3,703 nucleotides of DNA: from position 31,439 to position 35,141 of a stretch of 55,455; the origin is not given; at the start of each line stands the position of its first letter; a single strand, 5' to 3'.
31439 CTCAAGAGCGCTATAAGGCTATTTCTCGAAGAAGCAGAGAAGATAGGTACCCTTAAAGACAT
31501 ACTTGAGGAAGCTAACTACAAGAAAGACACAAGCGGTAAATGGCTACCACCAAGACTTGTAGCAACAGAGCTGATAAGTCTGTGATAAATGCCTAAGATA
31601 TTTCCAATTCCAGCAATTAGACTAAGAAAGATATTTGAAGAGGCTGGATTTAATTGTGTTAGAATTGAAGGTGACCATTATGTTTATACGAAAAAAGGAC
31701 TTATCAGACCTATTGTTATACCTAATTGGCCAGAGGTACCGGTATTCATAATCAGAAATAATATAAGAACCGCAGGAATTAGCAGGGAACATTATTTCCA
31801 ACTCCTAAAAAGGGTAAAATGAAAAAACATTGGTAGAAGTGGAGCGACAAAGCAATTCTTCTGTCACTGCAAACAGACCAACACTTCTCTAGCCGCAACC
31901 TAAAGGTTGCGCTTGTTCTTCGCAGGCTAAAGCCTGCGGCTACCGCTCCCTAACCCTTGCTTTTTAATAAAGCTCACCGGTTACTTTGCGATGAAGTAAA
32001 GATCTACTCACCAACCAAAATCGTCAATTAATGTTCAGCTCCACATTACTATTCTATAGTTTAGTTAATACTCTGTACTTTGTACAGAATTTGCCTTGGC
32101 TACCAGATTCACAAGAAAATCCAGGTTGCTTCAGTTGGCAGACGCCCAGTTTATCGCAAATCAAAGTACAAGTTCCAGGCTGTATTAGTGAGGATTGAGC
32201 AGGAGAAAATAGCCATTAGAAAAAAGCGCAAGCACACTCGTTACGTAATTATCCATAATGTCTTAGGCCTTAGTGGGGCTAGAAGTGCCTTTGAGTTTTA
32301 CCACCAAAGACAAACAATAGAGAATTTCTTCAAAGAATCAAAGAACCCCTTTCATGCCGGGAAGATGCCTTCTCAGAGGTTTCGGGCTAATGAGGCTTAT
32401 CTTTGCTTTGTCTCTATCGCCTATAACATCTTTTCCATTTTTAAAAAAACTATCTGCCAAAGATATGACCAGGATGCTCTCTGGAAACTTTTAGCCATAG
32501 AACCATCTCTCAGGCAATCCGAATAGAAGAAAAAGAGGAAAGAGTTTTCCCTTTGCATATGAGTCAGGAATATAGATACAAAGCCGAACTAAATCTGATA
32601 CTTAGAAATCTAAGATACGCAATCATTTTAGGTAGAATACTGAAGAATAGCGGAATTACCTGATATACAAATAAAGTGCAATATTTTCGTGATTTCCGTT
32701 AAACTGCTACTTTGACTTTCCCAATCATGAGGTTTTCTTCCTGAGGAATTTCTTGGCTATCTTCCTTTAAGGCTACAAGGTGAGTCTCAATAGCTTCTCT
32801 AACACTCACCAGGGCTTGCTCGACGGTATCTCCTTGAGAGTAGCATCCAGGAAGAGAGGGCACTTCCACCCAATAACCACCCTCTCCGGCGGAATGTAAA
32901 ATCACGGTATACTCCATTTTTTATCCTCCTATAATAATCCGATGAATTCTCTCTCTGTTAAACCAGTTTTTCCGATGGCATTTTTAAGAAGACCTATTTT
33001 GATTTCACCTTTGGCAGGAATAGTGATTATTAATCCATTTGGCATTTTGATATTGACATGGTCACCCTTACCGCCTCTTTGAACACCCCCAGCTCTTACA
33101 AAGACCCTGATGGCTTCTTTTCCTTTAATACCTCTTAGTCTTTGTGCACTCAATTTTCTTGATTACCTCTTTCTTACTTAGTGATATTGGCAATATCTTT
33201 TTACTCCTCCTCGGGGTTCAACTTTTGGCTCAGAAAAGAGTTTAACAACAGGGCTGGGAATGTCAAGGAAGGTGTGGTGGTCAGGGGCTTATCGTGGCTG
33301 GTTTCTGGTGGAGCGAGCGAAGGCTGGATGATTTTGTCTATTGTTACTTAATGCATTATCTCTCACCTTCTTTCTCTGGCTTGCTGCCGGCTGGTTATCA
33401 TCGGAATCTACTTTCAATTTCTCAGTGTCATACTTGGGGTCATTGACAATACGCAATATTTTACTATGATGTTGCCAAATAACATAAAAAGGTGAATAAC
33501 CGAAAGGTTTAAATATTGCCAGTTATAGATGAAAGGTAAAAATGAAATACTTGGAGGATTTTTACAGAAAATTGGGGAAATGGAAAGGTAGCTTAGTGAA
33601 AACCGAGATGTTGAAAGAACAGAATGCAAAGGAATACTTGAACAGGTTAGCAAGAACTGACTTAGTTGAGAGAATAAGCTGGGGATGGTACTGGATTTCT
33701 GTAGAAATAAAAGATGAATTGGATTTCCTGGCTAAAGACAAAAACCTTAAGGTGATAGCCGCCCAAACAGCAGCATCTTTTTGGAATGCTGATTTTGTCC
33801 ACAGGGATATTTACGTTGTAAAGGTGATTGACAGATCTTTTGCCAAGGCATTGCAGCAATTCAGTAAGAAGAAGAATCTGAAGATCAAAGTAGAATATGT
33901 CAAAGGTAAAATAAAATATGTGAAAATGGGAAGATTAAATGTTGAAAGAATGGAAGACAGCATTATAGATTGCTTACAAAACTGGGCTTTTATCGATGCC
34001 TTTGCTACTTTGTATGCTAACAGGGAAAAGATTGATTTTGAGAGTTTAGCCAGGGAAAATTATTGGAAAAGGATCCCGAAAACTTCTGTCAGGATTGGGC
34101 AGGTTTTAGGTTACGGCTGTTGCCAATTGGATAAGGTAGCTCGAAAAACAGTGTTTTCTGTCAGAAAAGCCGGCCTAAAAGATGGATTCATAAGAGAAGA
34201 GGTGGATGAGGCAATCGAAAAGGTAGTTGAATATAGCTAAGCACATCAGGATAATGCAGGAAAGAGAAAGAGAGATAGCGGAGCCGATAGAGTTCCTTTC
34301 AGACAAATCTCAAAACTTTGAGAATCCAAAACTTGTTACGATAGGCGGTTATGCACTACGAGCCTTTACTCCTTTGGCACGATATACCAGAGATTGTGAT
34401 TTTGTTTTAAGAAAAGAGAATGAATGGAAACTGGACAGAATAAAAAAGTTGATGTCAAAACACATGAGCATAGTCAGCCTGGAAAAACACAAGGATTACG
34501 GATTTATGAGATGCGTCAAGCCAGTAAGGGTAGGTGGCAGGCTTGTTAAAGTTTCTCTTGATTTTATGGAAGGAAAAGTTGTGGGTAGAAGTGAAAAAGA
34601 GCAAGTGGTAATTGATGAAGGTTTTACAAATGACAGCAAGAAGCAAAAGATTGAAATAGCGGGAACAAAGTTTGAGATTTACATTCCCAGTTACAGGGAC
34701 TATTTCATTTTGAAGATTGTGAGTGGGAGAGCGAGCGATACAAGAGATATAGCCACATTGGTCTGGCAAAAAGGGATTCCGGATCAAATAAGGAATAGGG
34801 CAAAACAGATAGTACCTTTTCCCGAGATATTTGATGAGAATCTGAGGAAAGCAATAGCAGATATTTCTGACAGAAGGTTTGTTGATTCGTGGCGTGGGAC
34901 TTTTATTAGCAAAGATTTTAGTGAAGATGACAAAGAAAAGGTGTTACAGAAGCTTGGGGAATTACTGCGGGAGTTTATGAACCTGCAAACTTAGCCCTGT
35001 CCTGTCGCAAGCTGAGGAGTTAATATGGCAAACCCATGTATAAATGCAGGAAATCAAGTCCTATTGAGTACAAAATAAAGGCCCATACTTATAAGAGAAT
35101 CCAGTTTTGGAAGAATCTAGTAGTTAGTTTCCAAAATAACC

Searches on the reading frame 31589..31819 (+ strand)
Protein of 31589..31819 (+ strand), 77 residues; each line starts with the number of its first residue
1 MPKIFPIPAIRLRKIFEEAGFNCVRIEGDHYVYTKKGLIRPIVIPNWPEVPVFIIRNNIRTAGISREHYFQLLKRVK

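Call 78: search_protein_families(library=pfam, proteins=[window:31589-31819:+], max_evalue=0.001)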
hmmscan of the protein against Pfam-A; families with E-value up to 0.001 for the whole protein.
window:31589-31819:+ (77 aa): 1 family
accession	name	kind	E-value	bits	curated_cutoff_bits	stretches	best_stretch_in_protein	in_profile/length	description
PF07927.17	HicA_toxin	-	6.3e-08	33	27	1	12-64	4-58/58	HicA toxin of bacterial toxin-antitoxin,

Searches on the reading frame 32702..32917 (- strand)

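Call 78: search_protein_families(library=pfam, proteins=[window:32702-32917:-], max_evalue=0.001)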
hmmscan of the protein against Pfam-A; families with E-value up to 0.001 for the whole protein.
window:32702-32917:- (72 aa): 2 families
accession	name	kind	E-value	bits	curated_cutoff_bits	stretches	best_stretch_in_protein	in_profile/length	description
PF15919.11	HicB_lk_antitox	-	1.7e-13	51.2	27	1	3-63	1-61/123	HicB_like antitoxin of bacterial toxin-antitoxin system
PF21748.3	UPF0150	-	7.7e-07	29.4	27.3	1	12-55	18-61/64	UPF0150-like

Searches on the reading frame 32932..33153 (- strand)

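Call 78: search_protein_families(library=pfam, proteins=[window:32932-33153:-], max_evalue=0.001)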
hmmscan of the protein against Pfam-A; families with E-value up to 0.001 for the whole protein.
window:32932-33153:- (74 aa): 1 family
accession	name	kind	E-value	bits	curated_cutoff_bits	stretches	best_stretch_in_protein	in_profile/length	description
PF07927.17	HicA_toxin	-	2.7e-08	34.2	27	1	11-65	1-58/58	HicA toxin of bacterial toxin-antitoxin,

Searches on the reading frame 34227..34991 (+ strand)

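Call 9: search_protein_families(library=pfam, proteins=[window:34227-34991:+], max_evalue=0.01)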
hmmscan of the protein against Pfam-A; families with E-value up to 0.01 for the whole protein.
window:34227-34991:+ (255 aa): 2 families
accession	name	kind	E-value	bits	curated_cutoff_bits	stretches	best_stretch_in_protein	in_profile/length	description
PF08843.17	AbiEii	-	3.3e-08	34.2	22.5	1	23-178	2-168/238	Nucleotidyl transferase AbiEii toxin, Type IV TA system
PF19502.5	DUF6036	-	1.4e-07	31.9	23.6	1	19-176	8-116/164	Nucleotidyltransferase of unknown function (DUF6036)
